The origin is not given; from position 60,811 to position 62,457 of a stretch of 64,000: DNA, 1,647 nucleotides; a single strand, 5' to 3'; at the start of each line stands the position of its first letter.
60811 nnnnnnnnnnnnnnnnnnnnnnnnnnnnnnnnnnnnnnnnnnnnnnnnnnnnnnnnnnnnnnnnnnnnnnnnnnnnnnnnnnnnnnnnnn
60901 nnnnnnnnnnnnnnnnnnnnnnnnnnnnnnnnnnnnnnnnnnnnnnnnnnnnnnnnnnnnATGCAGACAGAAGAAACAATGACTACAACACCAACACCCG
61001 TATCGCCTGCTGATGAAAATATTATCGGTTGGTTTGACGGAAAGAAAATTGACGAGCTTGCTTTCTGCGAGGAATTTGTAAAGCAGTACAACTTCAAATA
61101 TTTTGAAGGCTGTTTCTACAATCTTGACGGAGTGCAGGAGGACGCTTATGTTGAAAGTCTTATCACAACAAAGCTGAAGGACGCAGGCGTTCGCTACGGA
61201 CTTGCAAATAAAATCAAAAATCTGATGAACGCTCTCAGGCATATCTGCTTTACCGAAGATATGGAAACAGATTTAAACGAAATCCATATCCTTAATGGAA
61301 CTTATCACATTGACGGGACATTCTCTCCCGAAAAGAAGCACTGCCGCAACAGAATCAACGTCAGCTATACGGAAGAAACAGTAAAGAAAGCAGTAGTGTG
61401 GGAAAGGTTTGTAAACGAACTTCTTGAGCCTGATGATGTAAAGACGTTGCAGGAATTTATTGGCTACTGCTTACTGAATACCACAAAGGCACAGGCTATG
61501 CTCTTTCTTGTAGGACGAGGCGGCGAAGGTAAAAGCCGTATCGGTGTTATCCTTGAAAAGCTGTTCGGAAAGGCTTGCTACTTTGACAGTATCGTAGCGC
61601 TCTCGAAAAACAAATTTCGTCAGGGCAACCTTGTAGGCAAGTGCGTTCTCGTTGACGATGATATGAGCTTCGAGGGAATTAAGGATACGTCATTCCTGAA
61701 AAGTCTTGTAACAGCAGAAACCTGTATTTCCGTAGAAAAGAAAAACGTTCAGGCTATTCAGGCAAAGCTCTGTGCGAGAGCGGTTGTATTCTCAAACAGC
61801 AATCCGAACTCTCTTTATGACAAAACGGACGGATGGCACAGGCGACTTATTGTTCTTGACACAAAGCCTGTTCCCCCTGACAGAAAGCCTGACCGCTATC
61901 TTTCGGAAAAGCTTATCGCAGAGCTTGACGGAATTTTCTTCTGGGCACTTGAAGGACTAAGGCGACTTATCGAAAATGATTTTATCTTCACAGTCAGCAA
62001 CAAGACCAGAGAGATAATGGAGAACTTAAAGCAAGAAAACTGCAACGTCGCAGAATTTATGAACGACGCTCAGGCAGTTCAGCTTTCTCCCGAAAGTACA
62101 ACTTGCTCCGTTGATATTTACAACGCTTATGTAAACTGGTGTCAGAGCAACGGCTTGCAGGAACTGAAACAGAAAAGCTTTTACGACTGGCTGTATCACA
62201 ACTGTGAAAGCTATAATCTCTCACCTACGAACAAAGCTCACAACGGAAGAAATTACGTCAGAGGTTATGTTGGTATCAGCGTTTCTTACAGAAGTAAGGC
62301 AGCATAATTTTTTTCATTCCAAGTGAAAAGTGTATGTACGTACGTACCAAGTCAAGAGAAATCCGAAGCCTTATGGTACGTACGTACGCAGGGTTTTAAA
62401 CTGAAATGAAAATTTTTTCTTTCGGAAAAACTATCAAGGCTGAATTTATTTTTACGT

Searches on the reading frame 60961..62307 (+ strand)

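Call 61: search_protein_families(library=pfam, proteins=[window:60961-62307:+], max_evalue=0.001)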
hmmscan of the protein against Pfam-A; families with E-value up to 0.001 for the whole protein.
window:60961-62307:+ (448 aa): 2 families
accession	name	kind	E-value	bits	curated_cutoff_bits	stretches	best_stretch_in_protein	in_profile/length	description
PF19263.5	DUF5906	-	5e-18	66.3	27.6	1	183-295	1-114/114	Family of unknown function (DUF5906)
PF05272.17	VapE-like_dom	-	0.00015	21.8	25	1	174-323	47-182/217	Virulence-associated protein E-like domain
